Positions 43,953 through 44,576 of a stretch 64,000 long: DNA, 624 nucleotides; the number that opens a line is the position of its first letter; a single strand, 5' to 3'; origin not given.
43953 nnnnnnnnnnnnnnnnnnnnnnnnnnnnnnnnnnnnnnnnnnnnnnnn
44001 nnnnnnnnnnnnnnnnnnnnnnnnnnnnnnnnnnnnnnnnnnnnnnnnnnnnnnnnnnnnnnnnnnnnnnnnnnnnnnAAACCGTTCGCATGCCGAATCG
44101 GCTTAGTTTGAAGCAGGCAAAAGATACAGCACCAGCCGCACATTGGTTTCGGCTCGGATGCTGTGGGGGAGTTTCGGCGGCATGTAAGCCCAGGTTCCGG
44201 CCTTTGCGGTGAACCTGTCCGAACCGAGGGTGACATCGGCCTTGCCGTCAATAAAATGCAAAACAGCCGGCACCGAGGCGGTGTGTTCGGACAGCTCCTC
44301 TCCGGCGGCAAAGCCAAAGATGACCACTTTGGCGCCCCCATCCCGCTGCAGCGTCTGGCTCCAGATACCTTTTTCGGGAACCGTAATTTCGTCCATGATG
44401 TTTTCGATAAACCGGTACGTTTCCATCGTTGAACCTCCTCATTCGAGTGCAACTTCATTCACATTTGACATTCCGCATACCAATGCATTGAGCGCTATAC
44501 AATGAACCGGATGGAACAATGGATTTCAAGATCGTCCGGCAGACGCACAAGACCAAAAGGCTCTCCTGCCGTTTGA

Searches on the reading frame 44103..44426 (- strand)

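Call 80: search_protein_families(library=pfam, proteins=[window:44103-44426:-], max_evalue=0.0001)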
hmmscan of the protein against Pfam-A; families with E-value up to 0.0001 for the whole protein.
window:44103-44426:- (107 aa): 2 families
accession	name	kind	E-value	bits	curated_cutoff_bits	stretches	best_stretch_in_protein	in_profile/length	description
PF07883.17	Cupin_2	-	1.2e-07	31.8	27.2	1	37-100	3-66/70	Cupin domain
PF12973.13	Cupin_7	-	2.4e-05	24.5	27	1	14-90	14-87/105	ChrR Cupin-like domain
